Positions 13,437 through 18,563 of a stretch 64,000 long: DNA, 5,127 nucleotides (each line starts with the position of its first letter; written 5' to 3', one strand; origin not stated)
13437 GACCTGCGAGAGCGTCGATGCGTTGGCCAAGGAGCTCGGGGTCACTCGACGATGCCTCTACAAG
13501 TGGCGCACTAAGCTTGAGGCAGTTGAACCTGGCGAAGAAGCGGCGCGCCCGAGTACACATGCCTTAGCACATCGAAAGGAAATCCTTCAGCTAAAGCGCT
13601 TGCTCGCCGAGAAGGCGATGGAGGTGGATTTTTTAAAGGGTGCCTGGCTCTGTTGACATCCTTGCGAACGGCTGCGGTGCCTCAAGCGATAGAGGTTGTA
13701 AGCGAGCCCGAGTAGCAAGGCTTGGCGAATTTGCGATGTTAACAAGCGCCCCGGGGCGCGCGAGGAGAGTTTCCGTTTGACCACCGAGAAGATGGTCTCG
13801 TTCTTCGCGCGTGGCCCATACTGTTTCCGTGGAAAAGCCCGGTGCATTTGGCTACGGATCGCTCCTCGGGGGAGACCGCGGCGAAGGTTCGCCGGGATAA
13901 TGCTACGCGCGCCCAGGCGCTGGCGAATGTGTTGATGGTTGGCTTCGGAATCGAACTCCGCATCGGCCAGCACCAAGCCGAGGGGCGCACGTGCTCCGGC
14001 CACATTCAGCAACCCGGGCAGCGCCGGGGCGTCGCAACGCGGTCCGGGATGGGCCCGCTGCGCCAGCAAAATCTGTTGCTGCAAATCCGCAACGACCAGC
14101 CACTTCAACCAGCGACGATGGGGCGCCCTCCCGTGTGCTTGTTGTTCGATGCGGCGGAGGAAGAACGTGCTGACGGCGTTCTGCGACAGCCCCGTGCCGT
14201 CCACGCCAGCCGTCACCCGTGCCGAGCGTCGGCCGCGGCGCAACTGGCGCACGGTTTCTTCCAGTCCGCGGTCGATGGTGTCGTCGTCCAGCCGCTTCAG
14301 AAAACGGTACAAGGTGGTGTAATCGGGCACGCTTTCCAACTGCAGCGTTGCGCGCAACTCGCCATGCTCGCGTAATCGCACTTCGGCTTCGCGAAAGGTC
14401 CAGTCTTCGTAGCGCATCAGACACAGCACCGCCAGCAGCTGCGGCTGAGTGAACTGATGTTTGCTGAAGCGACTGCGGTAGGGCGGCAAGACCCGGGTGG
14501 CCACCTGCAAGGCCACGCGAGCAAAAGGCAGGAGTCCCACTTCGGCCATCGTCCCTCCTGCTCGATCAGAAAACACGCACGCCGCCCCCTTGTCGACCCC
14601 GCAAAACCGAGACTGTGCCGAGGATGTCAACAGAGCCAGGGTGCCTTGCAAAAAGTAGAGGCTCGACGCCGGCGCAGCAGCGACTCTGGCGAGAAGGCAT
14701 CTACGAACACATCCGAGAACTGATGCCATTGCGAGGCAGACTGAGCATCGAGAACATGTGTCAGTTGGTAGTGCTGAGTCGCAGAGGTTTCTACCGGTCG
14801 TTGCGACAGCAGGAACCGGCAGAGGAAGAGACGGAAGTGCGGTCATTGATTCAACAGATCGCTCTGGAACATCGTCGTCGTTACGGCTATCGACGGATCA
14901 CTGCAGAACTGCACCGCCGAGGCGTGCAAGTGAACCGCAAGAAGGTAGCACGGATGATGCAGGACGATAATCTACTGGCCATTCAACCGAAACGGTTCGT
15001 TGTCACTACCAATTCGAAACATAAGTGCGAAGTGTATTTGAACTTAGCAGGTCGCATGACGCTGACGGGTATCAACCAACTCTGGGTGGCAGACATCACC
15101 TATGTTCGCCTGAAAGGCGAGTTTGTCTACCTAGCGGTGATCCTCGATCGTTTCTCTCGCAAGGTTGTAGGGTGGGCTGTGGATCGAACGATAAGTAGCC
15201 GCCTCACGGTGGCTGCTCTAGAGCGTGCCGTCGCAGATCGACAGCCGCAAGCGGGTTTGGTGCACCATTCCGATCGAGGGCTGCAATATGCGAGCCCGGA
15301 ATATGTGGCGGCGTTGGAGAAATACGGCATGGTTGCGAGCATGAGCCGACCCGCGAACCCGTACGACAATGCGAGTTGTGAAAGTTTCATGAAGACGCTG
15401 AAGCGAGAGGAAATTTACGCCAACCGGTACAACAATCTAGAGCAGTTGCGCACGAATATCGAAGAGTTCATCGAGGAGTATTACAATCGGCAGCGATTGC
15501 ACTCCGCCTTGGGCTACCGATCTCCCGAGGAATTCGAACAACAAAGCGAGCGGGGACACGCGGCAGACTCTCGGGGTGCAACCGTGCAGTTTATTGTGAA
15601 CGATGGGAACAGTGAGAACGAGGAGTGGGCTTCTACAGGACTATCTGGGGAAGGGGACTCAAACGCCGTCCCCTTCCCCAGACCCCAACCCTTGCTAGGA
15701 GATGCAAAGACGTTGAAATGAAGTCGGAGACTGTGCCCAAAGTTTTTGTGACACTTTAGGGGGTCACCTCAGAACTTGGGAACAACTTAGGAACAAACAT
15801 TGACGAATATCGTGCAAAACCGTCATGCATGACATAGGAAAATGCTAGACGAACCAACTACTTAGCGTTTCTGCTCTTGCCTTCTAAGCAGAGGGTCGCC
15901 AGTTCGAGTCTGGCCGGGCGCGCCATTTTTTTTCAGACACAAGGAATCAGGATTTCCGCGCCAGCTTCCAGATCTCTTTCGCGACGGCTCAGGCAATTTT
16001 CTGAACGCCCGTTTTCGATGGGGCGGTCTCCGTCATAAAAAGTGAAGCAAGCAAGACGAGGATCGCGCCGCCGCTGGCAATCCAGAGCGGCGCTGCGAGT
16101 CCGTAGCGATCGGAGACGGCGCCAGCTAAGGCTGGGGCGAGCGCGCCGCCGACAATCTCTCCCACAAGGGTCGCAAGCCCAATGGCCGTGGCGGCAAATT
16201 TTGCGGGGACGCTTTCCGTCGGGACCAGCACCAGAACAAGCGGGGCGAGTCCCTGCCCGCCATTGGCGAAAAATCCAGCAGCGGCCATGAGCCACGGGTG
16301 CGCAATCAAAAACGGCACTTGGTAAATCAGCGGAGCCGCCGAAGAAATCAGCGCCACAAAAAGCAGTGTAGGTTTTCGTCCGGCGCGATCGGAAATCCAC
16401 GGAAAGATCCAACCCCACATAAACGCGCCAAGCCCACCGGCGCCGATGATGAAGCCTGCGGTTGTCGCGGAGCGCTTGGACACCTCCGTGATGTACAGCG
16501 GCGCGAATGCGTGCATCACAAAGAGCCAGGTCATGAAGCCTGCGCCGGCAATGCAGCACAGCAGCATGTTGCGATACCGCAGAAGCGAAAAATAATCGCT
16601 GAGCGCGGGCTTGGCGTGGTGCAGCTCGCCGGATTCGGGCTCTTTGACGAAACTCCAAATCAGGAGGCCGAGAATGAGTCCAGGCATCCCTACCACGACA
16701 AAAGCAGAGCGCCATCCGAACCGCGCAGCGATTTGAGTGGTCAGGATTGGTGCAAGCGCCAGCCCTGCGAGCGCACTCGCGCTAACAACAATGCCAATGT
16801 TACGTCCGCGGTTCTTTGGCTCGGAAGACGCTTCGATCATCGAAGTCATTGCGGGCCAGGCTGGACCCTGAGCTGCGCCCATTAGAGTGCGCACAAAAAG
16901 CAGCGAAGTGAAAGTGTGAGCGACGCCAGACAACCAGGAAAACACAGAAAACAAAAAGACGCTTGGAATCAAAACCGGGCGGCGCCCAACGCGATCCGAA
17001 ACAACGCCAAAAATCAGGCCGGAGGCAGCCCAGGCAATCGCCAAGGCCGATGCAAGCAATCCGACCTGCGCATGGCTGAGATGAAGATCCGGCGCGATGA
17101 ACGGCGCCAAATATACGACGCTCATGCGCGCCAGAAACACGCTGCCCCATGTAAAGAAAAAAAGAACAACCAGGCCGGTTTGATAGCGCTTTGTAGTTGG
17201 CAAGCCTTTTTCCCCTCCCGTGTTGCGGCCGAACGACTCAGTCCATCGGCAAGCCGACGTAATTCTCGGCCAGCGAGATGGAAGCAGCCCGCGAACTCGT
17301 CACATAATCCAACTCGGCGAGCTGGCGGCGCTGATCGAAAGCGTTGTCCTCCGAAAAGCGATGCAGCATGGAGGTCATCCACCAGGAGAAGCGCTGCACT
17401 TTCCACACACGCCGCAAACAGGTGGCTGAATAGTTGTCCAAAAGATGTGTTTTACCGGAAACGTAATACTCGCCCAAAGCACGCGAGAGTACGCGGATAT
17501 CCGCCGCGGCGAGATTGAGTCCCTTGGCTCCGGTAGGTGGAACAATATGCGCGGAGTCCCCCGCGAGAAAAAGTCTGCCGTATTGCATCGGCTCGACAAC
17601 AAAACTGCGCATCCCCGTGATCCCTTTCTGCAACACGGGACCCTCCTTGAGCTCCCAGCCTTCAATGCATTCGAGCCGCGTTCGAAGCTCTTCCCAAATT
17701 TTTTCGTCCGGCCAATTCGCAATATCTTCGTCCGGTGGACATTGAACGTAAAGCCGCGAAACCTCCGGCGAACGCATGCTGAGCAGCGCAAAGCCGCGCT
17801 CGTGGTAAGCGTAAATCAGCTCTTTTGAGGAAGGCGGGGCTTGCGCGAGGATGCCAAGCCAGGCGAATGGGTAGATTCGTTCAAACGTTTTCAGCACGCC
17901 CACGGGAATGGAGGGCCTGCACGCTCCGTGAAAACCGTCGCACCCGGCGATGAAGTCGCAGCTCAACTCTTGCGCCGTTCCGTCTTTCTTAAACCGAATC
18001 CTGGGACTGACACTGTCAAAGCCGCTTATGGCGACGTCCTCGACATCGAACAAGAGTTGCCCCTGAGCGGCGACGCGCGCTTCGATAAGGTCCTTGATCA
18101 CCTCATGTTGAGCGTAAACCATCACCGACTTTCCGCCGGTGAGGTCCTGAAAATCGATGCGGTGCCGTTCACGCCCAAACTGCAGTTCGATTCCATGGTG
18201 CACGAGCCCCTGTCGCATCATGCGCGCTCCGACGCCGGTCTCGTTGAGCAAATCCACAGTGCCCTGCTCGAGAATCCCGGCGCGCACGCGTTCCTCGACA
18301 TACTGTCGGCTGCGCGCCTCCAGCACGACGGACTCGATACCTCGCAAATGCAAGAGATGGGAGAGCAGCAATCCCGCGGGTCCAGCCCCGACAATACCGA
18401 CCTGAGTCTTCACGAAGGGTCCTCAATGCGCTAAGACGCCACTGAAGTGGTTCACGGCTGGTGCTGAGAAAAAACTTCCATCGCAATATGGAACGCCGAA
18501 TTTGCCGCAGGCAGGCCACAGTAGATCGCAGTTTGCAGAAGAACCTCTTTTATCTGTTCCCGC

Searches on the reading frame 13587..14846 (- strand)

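Call 70: search_protein_families(library=pfam, proteins=[window:13587-14846:-])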
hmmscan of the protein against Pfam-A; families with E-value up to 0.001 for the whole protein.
window:13587-14846:- (419 aa): 2 families
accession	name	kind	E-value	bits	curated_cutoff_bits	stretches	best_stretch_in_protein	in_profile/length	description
PF01609.27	DDE_Tnp_1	-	1.6e-07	31.8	23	1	238-385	29-200/200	Transposase DDE domain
PF05598.16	DUF772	-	5.6e-07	29.9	23.1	1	136-194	9-70/74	Transposase domain (DUF772)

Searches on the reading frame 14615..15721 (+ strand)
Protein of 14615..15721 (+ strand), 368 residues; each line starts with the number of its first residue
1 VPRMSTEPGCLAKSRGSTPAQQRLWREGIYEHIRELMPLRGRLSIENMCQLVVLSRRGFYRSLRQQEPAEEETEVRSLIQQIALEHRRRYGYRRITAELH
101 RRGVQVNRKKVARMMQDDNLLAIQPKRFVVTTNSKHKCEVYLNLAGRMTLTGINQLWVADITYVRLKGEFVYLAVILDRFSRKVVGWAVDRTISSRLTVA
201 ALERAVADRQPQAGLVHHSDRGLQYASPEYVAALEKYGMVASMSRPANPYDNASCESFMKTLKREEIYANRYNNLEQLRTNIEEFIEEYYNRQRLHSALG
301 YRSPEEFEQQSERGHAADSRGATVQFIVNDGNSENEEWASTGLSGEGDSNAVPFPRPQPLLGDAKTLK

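Call 70: search_protein_families(library=pfam, proteins=[window:14615-15721:+])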
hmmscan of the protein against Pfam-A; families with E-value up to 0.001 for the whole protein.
window:14615-15721:+ (368 aa): 5 families
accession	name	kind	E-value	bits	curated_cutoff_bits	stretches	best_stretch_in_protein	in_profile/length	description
PF00665.32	rve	-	9e-27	93.8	32.6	1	154-249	5-102/102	Integrase core domain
PF13276.12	HTH_21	-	2.1e-18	66.7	28.1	1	73-128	4-60/60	HTH-like domain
PF13683.12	rve_3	-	8.6e-17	61.1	26.5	1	238-304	2-67/67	Integrase core domain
PF13333.12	rve_2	-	3.4e-11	43.5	22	1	256-311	1-55/56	Integrase core domain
PF13610.12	DDE_Tnp_IS240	-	0.00051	20.6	27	0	156-285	3-129/139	DDE domain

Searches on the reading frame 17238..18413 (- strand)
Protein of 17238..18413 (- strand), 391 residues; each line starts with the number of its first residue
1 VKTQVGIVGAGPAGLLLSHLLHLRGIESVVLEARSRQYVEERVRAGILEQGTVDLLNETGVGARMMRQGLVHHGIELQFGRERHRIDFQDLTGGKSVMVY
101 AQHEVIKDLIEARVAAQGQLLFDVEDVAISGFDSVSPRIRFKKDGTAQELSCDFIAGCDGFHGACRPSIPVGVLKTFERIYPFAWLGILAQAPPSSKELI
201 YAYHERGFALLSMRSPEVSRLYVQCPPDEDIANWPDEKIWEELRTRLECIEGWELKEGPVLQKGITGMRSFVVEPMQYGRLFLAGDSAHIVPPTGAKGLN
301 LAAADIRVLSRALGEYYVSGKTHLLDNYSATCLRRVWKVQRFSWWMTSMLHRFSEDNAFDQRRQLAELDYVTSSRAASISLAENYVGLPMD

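Call 12: search_protein_families(library=pfam, proteins=[window:17238-18413:-])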
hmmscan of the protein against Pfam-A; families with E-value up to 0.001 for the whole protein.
window:17238-18413:- (391 aa): 2 families
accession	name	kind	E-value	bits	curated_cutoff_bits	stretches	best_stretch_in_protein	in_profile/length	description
PF01494.25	FAD_binding_3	-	3.9e-92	309.6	22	1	2-343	1-349/349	FAD binding domain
PF13450.12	NAD_binding_8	-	9.5e-05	23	21.9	1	7-36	1-30/68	NAD(P)-binding Rossmann-like domain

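Call 38: search_protein_families(library=ncbifam, proteins=[window:17238-18413:-], max_evalue=1e-10)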
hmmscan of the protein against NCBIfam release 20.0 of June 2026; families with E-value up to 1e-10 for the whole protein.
window:17238-18413:- (391 aa): 20 families
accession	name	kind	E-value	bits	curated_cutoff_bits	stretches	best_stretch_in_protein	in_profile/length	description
NF006091.0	PRK08243.1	subfamily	3.2e-193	641.9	351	1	1-390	1-390/393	4-hydroxybenzoate 3-monooxygenase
TIGR02360.1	pbenz_hydroxyl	equivalog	1.7e-172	573.6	538.7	1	1-390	1-390/390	4-hydroxybenzoate 3-monooxygenase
NF004829.0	PRK06183.1-3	subfamily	7.9e-22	77.7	390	1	2-372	8-382/520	bifunctional 3-(3-hydroxy-phenyl)propionate/3-hydroxycinnamic acid hydroxylase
NF006092.0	PRK08244.1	equivalog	8e-21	74.2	644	1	1-329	1-323/494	monooxygenase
NF006002.0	PRK08132.1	subfamily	3.9e-20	71.7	416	1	3-329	26-352/552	FAD-dependent oxidoreductase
NF004831.0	PRK06183.1-5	equivalog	1.5e-18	66.6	546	1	2-371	8-374/568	bifunctional 3-(3-hydroxy-phenyl)propionate/3-hydroxycinnamic acid hydroxylase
NF004780.0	PRK06126.1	subfamily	5.3e-18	64.6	445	0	2-70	8-74/552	hypothetical protein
NF033145.1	rif_monoox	equivalog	9.3e-18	64.3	800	1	5-330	3-321/472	rifampin monooxygenase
NF005303.0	PRK06834.1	subfamily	4e-17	61.9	625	1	3-166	4-159/488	hypothetical protein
NF005612.0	PRK07364.1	equivalog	1.7e-16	59.8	487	0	3-167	19-185/415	FAD-dependent hydroxylase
TIGR01988.1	Ubi-OHases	subfamily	7.6e-16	57.9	224.65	1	6-332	3-335/387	ubiquinone biosynthesis hydroxylase, UbiH/UbiF/VisC/COQ6 family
NF004832.0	PRK06184.1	subfamily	2.3e-14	53.1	476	0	272-331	277-336/506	hypothetical protein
NF005691.0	PRK07494.1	equivalog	1.8e-13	49.8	459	1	3-317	9-319/404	UbiH/UbiF family hydroxylase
NF004834.1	PRK06185.1-3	subfamily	4.8e-13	48.7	500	0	2-170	7-177/420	FAD-dependent oxidoreductase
NF004833.1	PRK06185.1-1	subfamily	4.8e-13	48.6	488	0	2-170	2-173/403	FAD-dependent oxidoreductase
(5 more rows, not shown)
